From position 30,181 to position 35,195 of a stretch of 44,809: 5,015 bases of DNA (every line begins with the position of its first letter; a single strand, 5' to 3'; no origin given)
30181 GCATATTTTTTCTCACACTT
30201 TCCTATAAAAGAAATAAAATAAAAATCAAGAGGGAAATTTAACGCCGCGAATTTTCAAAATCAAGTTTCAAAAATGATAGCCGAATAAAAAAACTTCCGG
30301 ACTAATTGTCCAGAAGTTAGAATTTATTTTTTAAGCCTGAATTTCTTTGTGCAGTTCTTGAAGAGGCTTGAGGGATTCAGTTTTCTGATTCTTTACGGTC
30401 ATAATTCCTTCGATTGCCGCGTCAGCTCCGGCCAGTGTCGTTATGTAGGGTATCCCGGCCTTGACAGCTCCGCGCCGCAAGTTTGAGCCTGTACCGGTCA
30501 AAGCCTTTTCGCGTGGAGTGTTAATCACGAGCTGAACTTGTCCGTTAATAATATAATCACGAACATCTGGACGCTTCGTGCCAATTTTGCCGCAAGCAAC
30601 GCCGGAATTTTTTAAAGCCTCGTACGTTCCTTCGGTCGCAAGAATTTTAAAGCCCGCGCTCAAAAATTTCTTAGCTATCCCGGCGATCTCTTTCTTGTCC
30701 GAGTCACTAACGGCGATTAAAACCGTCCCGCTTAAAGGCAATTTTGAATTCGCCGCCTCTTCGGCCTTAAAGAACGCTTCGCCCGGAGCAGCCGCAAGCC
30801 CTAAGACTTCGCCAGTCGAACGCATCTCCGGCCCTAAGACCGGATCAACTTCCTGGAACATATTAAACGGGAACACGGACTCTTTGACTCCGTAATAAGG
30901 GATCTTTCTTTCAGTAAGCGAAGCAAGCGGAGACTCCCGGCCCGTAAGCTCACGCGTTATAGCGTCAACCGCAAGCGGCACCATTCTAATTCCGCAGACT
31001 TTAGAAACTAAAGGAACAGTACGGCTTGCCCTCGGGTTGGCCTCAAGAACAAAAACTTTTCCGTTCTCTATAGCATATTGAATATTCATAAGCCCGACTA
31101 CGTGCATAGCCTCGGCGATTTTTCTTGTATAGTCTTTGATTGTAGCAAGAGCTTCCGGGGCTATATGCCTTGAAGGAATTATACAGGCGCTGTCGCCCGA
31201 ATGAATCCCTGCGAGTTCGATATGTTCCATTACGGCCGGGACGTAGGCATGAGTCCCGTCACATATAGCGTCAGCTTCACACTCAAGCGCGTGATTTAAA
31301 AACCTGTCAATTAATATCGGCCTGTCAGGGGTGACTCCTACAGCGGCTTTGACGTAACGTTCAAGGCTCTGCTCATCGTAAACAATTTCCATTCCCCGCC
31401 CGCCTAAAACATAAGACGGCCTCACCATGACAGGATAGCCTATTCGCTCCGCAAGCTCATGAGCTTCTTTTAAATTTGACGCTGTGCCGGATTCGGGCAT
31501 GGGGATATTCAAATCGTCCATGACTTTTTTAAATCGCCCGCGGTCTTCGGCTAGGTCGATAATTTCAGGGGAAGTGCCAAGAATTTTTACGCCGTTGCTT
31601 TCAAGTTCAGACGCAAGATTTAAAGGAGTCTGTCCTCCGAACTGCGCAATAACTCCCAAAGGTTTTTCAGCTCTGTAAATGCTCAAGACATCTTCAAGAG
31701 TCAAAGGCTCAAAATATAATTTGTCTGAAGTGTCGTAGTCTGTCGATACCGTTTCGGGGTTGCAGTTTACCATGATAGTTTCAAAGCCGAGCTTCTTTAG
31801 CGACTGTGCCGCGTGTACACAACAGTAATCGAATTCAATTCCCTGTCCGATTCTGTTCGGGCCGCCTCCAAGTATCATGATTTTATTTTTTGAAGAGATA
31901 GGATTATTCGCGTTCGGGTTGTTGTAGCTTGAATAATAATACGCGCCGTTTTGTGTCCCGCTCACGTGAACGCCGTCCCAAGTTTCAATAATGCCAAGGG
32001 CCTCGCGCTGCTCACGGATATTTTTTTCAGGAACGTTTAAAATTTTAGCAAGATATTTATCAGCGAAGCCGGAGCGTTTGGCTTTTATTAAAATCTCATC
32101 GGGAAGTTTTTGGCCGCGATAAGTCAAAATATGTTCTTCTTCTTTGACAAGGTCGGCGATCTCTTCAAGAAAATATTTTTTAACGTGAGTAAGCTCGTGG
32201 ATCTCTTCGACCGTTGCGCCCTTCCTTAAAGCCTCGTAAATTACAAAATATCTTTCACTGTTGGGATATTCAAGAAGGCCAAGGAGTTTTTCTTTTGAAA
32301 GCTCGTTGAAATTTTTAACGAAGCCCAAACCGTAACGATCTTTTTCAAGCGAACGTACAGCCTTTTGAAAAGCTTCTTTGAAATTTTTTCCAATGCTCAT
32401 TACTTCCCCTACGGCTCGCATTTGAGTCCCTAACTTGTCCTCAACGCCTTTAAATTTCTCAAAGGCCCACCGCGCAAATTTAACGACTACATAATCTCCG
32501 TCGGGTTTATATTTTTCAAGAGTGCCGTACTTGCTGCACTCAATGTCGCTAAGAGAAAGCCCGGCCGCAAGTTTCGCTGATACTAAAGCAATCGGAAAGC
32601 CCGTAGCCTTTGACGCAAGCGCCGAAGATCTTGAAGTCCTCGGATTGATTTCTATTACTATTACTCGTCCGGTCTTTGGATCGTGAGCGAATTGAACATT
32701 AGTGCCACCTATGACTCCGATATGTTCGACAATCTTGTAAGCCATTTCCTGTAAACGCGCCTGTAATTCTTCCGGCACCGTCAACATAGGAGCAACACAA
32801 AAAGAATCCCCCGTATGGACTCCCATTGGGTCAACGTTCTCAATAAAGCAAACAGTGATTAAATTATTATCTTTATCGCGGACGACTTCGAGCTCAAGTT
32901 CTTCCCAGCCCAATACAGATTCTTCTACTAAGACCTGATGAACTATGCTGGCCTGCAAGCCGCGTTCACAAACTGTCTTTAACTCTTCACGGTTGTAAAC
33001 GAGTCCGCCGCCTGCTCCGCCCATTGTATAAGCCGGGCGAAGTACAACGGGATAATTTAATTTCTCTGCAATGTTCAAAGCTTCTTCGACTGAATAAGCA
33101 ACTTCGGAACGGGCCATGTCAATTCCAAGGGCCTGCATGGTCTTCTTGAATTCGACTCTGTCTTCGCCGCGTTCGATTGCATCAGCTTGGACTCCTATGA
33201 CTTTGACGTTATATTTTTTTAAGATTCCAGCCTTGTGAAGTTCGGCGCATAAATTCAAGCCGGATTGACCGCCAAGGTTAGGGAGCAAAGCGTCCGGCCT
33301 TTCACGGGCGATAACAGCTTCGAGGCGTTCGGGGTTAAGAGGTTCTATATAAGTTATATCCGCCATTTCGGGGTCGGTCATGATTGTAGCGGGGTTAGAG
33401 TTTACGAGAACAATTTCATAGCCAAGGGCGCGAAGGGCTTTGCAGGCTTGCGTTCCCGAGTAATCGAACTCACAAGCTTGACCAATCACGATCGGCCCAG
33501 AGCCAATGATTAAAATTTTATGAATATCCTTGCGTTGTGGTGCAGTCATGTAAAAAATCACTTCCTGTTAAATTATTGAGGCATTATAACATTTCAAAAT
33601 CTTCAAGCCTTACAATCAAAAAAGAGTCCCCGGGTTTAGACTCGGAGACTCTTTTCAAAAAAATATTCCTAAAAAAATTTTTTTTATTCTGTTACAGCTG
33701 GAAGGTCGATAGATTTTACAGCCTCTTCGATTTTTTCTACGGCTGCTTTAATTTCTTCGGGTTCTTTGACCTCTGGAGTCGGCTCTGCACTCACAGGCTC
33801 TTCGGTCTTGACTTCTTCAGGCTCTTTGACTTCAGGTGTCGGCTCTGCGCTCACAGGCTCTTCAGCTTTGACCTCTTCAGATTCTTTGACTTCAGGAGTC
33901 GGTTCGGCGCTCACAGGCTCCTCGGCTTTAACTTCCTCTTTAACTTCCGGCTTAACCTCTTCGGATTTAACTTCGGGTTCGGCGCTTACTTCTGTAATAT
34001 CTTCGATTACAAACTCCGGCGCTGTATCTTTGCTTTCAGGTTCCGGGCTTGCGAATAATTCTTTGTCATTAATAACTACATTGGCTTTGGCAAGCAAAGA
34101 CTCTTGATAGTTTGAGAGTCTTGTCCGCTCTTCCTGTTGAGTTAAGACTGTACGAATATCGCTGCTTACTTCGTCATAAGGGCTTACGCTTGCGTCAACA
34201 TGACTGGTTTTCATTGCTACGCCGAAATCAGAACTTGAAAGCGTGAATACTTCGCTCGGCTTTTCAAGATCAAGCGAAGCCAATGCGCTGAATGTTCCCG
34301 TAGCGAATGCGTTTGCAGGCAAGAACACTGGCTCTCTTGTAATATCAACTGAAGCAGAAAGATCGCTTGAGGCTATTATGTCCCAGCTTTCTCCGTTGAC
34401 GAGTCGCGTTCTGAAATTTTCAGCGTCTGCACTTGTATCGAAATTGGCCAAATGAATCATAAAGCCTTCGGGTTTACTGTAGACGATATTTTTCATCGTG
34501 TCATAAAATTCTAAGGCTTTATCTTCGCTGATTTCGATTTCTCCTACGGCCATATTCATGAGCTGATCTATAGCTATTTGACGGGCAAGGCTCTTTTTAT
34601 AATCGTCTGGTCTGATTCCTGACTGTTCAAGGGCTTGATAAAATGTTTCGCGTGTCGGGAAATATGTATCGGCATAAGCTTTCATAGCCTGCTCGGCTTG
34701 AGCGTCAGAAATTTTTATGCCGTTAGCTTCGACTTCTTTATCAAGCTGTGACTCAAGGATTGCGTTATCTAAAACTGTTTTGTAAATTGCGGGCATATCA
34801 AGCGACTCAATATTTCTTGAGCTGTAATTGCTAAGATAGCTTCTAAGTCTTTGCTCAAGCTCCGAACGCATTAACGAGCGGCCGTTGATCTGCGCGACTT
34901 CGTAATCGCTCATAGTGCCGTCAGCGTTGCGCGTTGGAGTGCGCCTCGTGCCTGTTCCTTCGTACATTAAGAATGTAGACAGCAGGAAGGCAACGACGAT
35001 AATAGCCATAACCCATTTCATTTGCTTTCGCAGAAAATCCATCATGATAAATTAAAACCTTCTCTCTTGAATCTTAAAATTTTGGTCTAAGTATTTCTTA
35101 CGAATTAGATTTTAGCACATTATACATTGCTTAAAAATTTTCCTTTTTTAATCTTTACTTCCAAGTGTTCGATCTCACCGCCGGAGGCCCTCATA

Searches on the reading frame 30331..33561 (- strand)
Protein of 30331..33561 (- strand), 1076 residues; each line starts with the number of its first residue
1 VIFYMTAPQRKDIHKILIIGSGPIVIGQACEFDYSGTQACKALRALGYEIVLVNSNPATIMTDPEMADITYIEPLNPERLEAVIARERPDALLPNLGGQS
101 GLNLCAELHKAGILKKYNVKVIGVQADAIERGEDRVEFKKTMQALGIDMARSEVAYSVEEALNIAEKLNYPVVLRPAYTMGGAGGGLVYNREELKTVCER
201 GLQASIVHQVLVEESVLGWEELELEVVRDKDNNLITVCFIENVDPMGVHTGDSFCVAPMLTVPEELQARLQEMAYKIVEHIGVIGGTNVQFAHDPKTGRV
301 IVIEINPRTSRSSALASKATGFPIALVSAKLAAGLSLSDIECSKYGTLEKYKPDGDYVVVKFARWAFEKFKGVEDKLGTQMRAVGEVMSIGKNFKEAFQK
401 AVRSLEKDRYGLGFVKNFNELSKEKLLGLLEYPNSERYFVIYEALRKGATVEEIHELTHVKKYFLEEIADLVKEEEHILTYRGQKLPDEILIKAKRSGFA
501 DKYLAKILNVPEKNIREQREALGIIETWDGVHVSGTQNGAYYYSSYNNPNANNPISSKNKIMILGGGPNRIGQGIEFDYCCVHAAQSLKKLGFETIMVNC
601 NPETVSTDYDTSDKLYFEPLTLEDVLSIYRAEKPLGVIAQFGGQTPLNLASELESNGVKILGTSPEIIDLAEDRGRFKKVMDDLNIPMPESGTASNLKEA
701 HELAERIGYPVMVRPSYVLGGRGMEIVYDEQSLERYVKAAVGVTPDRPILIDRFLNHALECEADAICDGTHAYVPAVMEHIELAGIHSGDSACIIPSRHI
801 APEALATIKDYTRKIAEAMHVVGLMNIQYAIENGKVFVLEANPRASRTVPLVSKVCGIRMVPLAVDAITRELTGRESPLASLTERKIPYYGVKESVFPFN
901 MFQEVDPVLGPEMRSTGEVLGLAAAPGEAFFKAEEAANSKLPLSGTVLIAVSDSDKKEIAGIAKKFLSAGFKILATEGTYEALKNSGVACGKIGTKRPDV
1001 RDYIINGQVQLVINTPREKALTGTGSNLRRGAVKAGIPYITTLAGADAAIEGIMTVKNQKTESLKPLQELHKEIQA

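Call 60: search_protein_families(library=pfam, proteins=[window:30331-33561:-])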
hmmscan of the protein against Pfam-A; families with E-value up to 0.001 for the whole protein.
window:30331-33561:- (1076 aa): 12 families
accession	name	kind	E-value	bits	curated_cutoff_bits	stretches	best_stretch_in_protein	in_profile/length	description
PF25596.1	CPSase_L_D1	-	2e-99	328.1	27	2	558-669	2-117/118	Carbamoyl phosphate synthase preATP-grasp domain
PF02786.22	CPSase_L_D2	-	1.9e-98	328.6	19.8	2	134-338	1-209/211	Carbamoyl-phosphate synthase L chain, ATP binding domain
PF02222.28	ATP-grasp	-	2.1e-25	89.8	27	2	141-310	2-164/179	ATP-grasp domain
PF02787.25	CPSase_L_D3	-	5.6e-24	84.4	26.6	1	430-507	3-79/80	Carbamoyl-phosphate synthetase large chain, oligomerisation domain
PF07478.18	Dala_Dala_lig_C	-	2e-18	67.1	24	2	159-307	26-174/204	D-ala D-ala ligase C-terminus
PF02142.27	MGS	-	5.7e-17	62.1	24.1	1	959-1041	2-94/94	MGS-like domain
PF15632.11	ATPgrasp_Ter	-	1.7e-11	44.4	29.1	1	808-871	49-111/131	ATP-grasp in the biosynthetic pathway with Ter operon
PF13549.11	ATP-grasp_5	-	2.4e-10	40.6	27.6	1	136-175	13-52/221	ATP-grasp domain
PF01071.24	GARS_A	-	5.7e-09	36.5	27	1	678-783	7-117/194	Phosphoribosylglycinamide synthetase, ATP-grasp (A) domain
PF02655.19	ATP-grasp_3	-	6.8e-09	36.4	23.2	0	165-309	27-157/160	ATP-grasp domain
PF08442.15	ATP-grasp_2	-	2.8e-08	34.1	29.5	0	139-237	8-122/202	ATP-grasp domain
PF13535.11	ATP-grasp_4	-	0.00063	19.8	27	0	169-308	2-151/160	ATP-grasp domain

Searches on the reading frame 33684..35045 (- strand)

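Call 60: search_protein_families(library=pfam, proteins=[window:33684-35045:-])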
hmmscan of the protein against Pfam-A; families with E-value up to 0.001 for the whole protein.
window:33684-35045:- (453 aa): 3 families
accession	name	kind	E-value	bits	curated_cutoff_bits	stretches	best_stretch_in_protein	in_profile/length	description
PF13624.11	SurA_N_3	-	4.6e-23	82.3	27.2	1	1-163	1-162/162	SurA-like N-terminal domain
PF13623.11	SurA_N_2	-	9e-12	45.5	28.5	1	2-126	1-122/145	SurA-like N-terminal domain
PF09312.16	SurA_N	-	6.8e-09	36.4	30.8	1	50-162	5-117/118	SurA N-terminal domain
